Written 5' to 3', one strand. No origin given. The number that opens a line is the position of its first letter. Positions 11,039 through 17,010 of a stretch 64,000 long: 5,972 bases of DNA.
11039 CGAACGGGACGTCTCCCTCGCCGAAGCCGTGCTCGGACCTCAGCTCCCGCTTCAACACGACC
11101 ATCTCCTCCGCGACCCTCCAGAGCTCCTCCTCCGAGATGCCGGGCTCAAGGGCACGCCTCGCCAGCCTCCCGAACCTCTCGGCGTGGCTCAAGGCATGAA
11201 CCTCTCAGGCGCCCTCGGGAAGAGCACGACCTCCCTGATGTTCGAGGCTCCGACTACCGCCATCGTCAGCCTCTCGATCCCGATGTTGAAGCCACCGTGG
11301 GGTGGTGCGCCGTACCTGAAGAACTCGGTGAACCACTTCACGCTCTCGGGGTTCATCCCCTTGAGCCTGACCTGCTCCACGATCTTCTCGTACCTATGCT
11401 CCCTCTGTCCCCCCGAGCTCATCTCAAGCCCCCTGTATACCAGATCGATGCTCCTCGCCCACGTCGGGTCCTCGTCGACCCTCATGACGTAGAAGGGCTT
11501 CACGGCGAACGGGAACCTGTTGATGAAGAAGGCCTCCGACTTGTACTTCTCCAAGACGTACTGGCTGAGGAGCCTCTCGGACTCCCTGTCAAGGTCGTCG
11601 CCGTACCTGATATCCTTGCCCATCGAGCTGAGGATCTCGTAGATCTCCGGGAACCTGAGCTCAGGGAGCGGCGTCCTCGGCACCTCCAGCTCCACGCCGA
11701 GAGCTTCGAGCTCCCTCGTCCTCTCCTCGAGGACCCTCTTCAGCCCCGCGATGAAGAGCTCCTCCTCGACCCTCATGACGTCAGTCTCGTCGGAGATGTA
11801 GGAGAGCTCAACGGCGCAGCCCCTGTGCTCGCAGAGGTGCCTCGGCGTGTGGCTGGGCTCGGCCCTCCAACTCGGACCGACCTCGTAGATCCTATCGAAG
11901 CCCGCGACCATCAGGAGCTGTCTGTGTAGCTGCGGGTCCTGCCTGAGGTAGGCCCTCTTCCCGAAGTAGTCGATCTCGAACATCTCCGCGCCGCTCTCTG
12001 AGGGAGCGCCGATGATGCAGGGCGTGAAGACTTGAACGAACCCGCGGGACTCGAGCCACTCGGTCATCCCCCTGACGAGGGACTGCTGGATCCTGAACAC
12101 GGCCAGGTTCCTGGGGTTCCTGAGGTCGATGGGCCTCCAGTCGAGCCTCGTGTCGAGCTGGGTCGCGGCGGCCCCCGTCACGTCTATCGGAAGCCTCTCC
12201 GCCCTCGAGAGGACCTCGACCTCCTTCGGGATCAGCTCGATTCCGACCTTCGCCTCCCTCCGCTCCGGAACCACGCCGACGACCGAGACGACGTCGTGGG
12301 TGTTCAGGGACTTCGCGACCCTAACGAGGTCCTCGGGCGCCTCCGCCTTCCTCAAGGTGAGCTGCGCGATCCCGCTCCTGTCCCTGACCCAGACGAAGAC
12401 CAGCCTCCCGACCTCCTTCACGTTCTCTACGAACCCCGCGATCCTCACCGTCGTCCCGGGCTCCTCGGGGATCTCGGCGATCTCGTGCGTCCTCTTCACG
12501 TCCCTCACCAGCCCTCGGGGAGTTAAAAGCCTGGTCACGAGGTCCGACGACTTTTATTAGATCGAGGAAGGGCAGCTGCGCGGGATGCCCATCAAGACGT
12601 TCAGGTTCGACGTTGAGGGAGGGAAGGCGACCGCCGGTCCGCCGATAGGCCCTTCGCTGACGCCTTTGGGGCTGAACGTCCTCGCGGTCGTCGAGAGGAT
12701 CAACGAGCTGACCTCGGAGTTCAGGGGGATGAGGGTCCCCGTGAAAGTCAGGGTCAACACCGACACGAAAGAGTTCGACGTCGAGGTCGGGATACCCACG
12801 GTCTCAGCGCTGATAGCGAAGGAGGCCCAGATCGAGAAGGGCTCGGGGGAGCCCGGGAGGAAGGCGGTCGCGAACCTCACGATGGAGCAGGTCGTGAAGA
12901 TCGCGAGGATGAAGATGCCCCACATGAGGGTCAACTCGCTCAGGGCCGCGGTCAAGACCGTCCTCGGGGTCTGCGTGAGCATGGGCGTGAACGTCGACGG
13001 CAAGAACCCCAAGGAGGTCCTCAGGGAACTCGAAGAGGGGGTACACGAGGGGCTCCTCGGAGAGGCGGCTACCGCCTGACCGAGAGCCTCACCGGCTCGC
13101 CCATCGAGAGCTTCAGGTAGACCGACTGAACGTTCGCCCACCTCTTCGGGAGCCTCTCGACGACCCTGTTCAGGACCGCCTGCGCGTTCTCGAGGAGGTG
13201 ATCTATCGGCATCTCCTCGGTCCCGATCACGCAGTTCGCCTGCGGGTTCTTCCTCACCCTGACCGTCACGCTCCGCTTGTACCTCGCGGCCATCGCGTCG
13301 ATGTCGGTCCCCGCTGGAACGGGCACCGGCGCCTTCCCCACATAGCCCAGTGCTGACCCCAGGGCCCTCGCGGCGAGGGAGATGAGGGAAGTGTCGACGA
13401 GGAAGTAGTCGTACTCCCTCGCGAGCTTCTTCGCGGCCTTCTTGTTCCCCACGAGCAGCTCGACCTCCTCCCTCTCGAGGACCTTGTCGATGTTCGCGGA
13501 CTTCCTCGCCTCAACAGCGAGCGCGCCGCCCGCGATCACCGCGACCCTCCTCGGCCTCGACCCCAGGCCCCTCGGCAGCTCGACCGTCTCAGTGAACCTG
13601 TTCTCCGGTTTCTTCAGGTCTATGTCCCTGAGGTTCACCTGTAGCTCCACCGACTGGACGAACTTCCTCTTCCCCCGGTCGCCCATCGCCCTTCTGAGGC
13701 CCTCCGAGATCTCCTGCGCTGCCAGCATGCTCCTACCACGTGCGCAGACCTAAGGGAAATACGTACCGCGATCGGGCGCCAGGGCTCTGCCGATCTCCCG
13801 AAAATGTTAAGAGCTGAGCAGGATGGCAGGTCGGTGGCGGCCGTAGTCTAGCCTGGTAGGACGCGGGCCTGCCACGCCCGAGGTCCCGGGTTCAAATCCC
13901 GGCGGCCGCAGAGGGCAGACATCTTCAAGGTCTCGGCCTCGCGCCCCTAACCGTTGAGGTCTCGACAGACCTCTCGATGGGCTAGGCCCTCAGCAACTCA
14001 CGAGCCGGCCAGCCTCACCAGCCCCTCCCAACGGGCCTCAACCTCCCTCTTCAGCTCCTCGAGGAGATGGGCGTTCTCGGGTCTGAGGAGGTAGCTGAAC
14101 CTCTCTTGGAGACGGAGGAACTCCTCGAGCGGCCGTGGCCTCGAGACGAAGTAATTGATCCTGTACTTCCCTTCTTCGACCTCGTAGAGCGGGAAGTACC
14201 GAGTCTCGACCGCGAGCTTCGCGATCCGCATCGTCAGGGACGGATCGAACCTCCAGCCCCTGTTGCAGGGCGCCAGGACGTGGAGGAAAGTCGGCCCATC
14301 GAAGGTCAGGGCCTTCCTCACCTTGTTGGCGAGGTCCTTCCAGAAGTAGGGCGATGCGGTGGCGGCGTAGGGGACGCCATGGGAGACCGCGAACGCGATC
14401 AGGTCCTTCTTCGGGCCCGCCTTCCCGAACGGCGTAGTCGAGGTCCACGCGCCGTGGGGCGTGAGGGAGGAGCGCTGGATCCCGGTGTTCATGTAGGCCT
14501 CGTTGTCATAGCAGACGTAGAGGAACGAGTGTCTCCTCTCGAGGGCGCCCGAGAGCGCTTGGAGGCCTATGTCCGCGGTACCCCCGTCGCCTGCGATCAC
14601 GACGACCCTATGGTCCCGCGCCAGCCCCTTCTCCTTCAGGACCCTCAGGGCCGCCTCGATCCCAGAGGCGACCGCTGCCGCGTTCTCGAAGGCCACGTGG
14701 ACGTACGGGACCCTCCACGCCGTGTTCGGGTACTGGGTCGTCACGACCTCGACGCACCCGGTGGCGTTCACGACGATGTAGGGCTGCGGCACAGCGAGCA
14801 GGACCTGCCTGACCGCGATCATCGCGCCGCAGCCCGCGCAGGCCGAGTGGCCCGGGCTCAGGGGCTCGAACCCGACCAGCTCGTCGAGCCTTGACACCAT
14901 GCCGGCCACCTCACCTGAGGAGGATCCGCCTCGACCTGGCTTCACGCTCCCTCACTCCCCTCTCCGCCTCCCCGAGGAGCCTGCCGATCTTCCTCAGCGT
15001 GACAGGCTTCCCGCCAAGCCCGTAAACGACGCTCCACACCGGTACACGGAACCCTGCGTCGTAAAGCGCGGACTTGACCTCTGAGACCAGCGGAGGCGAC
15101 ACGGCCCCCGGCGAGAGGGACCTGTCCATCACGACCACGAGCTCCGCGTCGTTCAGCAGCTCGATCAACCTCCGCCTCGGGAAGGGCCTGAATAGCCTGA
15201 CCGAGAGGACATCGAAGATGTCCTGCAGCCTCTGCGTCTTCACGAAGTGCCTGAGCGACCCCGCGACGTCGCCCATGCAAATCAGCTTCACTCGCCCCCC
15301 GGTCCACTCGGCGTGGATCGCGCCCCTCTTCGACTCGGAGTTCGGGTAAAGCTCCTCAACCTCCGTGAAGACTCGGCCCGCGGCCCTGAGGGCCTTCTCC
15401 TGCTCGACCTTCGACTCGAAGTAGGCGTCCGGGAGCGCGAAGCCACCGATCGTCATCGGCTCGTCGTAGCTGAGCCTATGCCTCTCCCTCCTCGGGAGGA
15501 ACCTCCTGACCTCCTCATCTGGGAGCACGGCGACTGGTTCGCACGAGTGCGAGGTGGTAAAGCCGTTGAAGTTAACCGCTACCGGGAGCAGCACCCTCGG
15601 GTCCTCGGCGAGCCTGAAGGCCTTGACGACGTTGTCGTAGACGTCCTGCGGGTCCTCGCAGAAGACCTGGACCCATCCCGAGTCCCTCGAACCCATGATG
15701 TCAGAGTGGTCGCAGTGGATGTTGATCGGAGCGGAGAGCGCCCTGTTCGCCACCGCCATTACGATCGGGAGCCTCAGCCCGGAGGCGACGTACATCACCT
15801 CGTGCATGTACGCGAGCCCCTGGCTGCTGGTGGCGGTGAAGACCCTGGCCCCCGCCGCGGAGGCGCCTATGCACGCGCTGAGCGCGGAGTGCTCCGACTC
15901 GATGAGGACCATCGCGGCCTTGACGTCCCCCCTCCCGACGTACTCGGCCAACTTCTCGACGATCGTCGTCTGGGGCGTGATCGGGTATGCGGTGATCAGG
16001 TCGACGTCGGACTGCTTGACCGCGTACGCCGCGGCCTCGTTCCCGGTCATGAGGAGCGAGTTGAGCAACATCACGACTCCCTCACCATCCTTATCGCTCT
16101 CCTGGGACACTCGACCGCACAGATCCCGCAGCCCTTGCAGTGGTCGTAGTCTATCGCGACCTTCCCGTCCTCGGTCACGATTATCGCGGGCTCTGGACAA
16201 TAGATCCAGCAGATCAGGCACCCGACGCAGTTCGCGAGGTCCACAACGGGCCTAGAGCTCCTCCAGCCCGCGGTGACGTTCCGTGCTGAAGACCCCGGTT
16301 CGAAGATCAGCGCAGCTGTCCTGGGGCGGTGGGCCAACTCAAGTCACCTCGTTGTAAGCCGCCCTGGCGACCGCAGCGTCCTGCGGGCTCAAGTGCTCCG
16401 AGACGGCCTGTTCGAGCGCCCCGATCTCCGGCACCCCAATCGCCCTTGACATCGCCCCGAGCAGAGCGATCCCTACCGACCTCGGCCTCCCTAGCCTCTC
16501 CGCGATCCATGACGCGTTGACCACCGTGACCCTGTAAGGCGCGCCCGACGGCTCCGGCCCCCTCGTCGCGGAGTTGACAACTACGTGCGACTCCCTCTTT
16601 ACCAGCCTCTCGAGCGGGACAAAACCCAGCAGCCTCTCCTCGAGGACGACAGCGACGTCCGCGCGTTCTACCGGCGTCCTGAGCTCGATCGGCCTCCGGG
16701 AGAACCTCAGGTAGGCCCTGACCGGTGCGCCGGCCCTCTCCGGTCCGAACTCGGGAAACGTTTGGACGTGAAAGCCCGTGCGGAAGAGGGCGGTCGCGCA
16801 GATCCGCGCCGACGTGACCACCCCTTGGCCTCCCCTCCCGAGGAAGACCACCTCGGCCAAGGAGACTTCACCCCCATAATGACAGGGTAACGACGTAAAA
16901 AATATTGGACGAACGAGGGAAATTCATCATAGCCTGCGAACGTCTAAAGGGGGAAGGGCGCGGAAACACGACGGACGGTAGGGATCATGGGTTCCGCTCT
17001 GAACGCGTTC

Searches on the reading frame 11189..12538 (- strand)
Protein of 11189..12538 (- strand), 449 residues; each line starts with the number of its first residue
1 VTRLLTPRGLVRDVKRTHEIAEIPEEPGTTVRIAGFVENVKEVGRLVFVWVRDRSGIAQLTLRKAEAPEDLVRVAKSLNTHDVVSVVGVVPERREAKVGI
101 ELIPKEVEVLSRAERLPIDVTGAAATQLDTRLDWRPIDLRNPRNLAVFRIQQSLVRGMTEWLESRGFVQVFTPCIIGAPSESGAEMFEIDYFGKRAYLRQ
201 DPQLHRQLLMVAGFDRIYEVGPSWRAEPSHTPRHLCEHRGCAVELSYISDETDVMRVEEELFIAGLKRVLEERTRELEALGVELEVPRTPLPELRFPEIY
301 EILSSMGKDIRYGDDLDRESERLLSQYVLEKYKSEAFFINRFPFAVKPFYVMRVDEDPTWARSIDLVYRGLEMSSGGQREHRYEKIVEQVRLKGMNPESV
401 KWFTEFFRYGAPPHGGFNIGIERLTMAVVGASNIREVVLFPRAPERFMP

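Call 51: search_protein_families(library=pfam, proteins=[window:11189-12538:-], max_evalue=0.00001)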
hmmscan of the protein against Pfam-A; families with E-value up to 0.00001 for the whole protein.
window:11189-12538:- (449 aa): 2 families
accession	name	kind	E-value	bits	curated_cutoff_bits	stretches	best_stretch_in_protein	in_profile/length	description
PF00152.25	tRNA-synt_2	-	6.4e-77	259.1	25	1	129-442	3-306/308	tRNA synthetases class II (D, K and N)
PF01336.31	tRNA_anti-codon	-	7.2e-11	42.3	27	1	31-110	1-75/75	OB-fold nucleic acid binding domain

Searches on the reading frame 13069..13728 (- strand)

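Call 27: search_protein_families(library=pfam, proteins=[window:13069-13728:-], max_evalue=0.001)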
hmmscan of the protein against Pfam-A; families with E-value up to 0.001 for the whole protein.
window:13069-13728:- (219 aa): 1 family
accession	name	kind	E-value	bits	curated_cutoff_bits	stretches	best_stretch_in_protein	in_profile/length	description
PF00687.26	Ribosomal_L1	-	4.4e-45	154.1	32.2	1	20-210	6-197/198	Ribosomal protein L1p/L10e family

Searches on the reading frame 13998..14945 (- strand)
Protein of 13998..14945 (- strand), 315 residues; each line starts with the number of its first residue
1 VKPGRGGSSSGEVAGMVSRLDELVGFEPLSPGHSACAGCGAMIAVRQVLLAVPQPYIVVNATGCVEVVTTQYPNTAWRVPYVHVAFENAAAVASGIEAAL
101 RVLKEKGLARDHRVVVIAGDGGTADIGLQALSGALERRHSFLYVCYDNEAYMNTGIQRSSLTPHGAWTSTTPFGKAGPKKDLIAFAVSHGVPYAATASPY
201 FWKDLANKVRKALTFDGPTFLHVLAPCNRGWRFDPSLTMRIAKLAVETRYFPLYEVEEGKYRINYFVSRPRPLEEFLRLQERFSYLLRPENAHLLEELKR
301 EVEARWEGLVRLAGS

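Call 27: search_protein_families(library=pfam, proteins=[window:13998-14945:-], max_evalue=0.001)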
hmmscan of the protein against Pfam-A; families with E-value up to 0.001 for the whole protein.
window:13998-14945:- (315 aa): 1 family
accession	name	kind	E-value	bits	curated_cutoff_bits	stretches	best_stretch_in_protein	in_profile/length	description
PF02775.26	TPP_enzyme_C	-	9.7e-27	94.1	21.9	1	62-223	2-151/151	Thiamine pyrophosphate enzyme, C-terminal TPP binding domain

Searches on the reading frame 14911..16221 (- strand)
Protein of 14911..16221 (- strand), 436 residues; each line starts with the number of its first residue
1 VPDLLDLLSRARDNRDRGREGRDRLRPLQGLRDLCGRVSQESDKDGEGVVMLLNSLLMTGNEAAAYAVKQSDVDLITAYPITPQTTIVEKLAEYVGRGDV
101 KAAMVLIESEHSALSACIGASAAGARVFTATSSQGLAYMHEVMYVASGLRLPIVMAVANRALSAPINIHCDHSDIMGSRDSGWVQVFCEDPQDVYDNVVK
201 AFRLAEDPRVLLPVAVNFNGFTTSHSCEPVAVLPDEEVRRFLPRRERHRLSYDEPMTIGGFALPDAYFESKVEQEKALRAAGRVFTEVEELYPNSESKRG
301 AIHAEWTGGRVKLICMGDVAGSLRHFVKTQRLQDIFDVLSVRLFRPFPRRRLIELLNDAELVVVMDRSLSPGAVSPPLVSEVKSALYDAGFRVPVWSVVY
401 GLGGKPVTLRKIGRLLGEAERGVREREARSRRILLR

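Call 27: search_protein_families(library=pfam, proteins=[window:14911-16221:-], max_evalue=0.001)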
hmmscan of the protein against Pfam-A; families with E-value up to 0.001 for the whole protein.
window:14911-16221:- (436 aa): 2 families
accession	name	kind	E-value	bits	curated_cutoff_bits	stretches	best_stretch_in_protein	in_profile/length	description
PF01855.24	POR_N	-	1.4e-70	238.1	27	1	67-289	2-230/231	Pyruvate flavodoxin/ferredoxin oxidoreductase, thiamine diP-bdg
PF17147.9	PFOR_II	-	8.2e-18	65.1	27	1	313-412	5-102/102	Pyruvate:ferredoxin oxidoreductase core domain II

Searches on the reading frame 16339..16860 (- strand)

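Call 27: search_protein_families(library=pfam, proteins=[window:16339-16860:-], max_evalue=0.001)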
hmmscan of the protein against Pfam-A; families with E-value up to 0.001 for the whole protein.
window:16339-16860:- (173 aa): 1 family
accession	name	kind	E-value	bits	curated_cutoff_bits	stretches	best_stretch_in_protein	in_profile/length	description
PF01558.24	POR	-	6.3e-32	111.5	27.4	1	10-161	1-158/173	Pyruvate ferredoxin/flavodoxin oxidoreductase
